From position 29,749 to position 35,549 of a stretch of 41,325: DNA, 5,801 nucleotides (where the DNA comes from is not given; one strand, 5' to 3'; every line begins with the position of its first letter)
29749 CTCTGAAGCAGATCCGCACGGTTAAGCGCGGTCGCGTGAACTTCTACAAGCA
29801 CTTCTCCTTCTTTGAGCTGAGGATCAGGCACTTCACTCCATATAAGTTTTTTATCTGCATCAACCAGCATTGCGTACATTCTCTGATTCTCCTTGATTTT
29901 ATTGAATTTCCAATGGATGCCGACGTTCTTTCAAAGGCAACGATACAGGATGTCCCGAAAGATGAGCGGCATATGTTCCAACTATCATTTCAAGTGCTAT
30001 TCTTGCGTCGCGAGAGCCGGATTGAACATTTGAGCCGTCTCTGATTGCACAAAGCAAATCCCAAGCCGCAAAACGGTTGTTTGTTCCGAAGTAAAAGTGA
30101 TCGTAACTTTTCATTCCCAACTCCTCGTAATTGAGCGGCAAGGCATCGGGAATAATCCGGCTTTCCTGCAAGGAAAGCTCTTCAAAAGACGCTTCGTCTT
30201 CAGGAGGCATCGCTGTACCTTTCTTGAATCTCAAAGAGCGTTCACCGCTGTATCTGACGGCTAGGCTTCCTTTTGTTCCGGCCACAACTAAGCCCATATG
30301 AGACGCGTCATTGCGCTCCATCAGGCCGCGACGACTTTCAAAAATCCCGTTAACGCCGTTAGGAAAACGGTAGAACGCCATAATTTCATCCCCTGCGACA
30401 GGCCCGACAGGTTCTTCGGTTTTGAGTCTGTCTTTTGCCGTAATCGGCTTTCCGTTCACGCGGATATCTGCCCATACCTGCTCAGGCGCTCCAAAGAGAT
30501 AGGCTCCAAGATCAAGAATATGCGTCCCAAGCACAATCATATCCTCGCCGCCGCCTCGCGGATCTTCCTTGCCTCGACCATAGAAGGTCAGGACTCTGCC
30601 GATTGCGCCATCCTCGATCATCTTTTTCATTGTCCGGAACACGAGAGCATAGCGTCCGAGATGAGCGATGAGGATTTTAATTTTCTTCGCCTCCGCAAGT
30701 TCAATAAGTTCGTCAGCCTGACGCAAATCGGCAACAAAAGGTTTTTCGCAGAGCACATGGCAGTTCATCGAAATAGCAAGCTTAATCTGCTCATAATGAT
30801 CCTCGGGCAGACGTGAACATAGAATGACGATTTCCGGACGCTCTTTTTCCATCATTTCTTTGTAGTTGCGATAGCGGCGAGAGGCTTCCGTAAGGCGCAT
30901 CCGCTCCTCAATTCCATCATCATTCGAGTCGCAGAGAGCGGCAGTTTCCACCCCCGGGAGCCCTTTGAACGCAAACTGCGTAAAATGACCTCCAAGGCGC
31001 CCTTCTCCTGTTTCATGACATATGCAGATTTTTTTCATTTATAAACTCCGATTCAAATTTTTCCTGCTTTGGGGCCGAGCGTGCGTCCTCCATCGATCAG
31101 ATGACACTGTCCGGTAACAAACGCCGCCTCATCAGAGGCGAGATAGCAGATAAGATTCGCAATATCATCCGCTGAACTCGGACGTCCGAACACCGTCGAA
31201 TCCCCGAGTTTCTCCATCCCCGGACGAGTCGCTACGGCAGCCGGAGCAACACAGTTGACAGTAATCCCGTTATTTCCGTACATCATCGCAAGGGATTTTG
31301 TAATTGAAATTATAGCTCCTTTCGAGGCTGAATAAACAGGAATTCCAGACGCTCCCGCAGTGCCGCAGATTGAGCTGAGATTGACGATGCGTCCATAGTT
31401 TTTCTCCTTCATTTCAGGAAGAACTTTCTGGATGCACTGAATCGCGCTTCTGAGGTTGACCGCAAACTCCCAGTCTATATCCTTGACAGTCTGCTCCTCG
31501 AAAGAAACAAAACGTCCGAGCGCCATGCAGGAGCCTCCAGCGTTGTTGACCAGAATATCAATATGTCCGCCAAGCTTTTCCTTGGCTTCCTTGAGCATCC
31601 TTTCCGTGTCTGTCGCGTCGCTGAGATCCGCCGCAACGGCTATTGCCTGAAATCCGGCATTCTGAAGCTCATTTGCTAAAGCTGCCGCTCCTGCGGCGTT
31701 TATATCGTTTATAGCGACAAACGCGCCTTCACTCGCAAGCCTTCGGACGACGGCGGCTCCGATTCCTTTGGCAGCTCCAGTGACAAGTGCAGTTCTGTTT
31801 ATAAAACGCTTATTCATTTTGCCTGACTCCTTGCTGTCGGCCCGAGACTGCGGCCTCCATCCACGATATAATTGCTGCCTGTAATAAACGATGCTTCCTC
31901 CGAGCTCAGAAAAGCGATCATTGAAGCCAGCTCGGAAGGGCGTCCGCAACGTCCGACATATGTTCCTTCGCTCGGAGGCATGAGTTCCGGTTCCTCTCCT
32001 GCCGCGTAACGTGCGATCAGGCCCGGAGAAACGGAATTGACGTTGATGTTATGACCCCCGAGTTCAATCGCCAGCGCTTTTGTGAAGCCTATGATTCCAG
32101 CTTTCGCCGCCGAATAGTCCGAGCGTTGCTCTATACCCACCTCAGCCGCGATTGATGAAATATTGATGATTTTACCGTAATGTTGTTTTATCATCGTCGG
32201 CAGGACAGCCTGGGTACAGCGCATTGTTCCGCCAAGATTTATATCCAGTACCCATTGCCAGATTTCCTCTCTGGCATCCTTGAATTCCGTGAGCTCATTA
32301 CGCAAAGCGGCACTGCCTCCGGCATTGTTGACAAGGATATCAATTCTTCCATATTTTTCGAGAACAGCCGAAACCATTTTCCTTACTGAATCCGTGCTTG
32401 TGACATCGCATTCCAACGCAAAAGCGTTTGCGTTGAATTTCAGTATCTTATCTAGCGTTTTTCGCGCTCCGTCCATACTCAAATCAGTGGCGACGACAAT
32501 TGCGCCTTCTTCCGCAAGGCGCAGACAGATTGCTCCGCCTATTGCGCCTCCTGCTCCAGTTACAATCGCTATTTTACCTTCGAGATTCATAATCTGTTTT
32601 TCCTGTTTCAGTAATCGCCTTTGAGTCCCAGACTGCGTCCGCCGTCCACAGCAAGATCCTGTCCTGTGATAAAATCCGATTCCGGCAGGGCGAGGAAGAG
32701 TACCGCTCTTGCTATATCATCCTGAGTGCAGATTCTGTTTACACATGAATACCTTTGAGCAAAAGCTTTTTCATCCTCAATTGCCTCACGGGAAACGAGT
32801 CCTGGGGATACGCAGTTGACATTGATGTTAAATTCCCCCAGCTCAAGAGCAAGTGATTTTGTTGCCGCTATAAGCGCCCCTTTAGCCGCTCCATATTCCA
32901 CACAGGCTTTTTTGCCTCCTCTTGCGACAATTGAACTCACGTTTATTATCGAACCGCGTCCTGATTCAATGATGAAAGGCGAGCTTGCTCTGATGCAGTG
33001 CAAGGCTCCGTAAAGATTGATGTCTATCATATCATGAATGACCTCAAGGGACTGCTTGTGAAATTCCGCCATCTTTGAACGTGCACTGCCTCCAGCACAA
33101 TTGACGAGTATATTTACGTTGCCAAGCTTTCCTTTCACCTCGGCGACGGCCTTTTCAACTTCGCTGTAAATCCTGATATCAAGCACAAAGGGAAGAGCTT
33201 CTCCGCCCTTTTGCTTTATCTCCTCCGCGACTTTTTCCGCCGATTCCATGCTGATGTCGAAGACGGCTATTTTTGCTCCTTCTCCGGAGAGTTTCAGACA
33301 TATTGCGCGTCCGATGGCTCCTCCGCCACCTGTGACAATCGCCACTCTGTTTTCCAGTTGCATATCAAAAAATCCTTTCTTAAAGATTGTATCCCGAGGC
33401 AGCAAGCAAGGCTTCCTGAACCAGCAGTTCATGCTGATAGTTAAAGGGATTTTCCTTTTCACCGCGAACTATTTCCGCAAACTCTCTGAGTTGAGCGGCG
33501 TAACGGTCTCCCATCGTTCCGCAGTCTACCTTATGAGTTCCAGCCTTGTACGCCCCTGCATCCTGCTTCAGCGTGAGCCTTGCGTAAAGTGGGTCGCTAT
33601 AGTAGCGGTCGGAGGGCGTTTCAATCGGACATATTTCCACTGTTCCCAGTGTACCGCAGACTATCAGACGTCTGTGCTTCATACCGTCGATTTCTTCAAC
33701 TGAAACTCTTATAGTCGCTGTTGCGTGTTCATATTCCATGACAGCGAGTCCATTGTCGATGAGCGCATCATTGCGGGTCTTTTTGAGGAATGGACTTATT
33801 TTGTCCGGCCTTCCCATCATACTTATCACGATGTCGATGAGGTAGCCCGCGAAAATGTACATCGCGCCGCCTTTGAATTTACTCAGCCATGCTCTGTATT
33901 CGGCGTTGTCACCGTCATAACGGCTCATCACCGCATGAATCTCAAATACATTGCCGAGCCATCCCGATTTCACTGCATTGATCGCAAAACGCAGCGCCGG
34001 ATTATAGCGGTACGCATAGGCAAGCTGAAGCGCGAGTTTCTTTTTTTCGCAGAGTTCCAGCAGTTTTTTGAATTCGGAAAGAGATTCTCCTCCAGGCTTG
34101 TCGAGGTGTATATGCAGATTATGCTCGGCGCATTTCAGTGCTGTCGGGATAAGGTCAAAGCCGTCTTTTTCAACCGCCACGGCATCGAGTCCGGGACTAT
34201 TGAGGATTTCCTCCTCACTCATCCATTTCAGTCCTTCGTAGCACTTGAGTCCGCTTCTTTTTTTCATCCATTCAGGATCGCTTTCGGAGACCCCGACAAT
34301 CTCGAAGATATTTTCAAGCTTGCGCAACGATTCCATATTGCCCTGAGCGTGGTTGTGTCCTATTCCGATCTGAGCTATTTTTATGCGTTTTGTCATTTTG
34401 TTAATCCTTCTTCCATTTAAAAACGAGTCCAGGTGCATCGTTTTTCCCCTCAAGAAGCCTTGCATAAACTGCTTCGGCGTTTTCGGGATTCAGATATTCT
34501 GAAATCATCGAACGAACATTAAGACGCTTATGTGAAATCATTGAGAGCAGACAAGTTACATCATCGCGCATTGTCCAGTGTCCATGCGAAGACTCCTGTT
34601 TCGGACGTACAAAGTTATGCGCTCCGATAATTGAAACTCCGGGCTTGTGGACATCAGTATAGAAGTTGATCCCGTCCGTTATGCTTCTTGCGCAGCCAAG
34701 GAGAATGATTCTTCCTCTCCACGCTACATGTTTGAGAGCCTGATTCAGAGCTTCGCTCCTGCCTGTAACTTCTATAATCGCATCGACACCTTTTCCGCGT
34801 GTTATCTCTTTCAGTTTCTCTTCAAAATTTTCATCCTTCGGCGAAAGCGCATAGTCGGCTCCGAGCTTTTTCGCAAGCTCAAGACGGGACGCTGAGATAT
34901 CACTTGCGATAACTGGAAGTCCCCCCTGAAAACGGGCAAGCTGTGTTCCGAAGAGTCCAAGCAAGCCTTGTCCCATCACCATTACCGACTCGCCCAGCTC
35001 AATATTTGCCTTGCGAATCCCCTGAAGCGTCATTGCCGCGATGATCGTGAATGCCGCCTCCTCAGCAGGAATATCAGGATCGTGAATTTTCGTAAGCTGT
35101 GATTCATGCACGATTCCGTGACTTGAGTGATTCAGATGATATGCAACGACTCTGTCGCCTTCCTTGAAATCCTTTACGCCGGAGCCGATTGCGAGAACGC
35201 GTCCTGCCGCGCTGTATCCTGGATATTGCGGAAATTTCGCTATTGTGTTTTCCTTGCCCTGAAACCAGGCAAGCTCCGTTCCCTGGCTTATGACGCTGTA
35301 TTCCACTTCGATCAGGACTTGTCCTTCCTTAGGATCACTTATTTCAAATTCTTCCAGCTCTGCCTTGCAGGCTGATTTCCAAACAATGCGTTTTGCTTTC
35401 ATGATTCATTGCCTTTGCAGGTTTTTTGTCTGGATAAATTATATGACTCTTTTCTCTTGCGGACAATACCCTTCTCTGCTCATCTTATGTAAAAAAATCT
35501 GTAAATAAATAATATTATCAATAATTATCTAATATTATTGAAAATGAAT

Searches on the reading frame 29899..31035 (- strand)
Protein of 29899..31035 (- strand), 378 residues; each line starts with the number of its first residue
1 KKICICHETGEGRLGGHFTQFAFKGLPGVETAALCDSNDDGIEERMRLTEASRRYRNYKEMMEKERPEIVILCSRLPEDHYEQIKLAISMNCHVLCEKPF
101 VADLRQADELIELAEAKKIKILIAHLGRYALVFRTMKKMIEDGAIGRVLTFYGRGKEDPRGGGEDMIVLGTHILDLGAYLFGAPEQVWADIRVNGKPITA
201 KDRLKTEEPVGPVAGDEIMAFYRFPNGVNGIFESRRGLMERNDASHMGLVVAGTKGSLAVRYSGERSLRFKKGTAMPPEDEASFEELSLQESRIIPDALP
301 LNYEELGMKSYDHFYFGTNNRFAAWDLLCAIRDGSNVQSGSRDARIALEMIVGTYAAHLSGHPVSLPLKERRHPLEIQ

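Call 9: search_protein_families(library=pfam, proteins=[window:29899-31035:-], max_evalue=0.00001)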
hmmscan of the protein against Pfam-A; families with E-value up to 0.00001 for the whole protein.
window:29899-31035:- (378 aa): 3 families
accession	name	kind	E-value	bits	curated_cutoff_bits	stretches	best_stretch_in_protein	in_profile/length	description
PF01408.29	GFO_IDH_MocA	-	8.7e-16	59.1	24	1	10-122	7-117/120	Oxidoreductase family, NAD-binding Rossmann fold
PF22725.1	GFO_IDH_MocA_C3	-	2.1e-12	47.6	27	1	133-258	1-123/124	GFO/IDH/MocA C-terminal domain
PF02894.22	GFO_IDH_MocA_C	-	8.3e-09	36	22.9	1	137-366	1-218/218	Oxidoreductase family, C-terminal alpha/beta domain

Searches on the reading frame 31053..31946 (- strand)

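Call 53: search_protein_families(library=pfam, proteins=[window:31053-31946:-], max_evalue=0.001)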
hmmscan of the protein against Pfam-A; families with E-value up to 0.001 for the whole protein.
window:31053-31946:- (297 aa): 4 families
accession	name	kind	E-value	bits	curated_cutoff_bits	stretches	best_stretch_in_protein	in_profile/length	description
PF00106.31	adh_short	-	5.5e-55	186.3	26.6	1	52-241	2-185/195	short chain dehydrogenase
PF13561.12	adh_short_C2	-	5.4e-52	177.2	27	1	57-288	1-235/236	Enoyl-(Acyl carrier protein) reductase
PF08659.16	KR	-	4.8e-10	40.1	22.6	1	52-211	2-155/180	KR domain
PF01370.27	Epimerase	-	0.00062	19.7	20.9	0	53-232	1-169/240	NAD dependent epimerase/dehydratase family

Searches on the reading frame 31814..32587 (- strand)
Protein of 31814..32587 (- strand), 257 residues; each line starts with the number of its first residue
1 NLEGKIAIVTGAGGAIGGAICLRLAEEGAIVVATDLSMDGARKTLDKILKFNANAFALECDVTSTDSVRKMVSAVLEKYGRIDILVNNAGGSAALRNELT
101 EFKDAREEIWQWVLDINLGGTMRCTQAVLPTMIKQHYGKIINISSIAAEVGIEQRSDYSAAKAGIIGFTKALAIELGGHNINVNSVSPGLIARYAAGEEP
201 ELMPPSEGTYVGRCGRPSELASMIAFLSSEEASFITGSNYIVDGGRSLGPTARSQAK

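Call 53: search_protein_families(library=pfam, proteins=[window:31814-32587:-], max_evalue=0.001)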
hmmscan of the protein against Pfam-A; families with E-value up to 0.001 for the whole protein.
window:31814-32587:- (257 aa): 5 families
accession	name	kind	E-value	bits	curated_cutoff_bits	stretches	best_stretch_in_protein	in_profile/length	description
PF13561.12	adh_short_C2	-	7.9e-61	206.1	27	1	14-245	6-234/236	Enoyl-(Acyl carrier protein) reductase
PF00106.31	adh_short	-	7.1e-57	192.5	26.6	1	5-192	1-183/195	short chain dehydrogenase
PF08659.16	KR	-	1.1e-11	45.4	22.6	1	8-165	4-156/180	KR domain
PF01370.27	Epimerase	-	5.5e-06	26.4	20.9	1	8-101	2-83/240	NAD dependent epimerase/dehydratase family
PF01073.25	3Beta_HSD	-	0.00019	21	22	1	8-73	1-65/280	3-beta hydroxysteroid dehydrogenase/isomerase family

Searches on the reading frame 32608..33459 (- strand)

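Call 53: search_protein_families(library=pfam, proteins=[window:32608-33459:-], max_evalue=0.001)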
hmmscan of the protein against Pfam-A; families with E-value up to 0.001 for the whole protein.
window:32608-33459:- (283 aa): 5 families
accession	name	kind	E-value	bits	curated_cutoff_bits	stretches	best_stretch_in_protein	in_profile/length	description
PF13561.12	adh_short_C2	-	1.2e-54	185.8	27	1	49-274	8-234/236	Enoyl-(Acyl carrier protein) reductase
PF00106.31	adh_short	-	6.3e-50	169.8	26.6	1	38-225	1-185/195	short chain dehydrogenase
PF08659.16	KR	-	5.2e-08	33.4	22.6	1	41-196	4-156/180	KR domain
PF02719.21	Polysacc_synt_2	-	0.00032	20.4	20.2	1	41-109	2-77/293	Polysaccharide biosynthesis protein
PF01073.25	3Beta_HSD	-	0.00037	20.1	22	1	41-122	1-76/280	3-beta hydroxysteroid dehydrogenase/isomerase family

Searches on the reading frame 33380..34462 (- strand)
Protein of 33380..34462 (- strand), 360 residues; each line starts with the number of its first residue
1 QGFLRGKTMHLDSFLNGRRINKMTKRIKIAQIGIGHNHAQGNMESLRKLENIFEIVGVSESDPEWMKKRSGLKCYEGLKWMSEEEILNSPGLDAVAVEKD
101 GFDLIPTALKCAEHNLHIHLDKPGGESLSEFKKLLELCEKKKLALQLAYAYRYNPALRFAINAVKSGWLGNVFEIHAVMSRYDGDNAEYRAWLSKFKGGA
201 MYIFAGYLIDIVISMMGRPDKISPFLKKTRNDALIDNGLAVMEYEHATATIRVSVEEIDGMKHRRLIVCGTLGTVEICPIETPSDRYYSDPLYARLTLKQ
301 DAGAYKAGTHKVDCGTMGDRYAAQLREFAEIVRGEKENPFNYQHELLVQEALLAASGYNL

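Call 53: search_protein_families(library=pfam, proteins=[window:33380-34462:-], max_evalue=0.001)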
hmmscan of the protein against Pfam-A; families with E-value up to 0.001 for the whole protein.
window:33380-34462:- (360 aa): 3 families
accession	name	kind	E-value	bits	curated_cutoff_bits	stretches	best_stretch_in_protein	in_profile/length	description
PF22725.1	GFO_IDH_MocA_C3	-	4.8e-13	49.6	27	1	162-276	6-124/124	GFO/IDH/MocA C-terminal domain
PF02894.22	GFO_IDH_MocA_C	-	3.3e-08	34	22.9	1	163-340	3-191/218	Oxidoreductase family, C-terminal alpha/beta domain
PF01408.29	GFO_IDH_MocA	-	6.7e-07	30.5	24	1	27-148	1-119/120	Oxidoreductase family, NAD-binding Rossmann fold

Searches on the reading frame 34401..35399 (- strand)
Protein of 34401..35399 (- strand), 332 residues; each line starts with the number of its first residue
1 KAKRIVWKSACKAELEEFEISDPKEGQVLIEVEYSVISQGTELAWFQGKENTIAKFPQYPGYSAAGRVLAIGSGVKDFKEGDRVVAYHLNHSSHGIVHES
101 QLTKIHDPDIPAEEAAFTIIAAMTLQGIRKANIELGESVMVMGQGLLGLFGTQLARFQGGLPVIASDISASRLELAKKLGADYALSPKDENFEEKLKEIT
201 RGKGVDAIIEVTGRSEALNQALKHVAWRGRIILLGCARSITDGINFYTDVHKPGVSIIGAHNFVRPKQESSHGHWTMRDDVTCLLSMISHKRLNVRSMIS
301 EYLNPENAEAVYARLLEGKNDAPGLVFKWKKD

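Call 53: search_protein_families(library=pfam, proteins=[window:34401-35399:-], max_evalue=0.001)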
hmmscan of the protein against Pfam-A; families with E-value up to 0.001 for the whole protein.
window:34401-35399:- (332 aa): 4 families
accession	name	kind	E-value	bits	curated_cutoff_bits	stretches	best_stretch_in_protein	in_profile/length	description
PF00107.32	ADH_zinc_N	-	2.4e-23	82.9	31.8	1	147-260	2-112/129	Zinc-binding dehydrogenase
PF08240.17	ADH_N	-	3.6e-10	40.4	23.5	1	25-89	2-65/104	Alcohol dehydrogenase GroES-like domain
PF16912.11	Glu_dehyd_C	-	1.7e-09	37.9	34.9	1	137-246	32-144/211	Glucose dehydrogenase C-terminus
PF13602.12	ADH_zinc_N_2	-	0.00023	22.5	27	1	179-246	1-58/134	Zinc-binding dehydrogenase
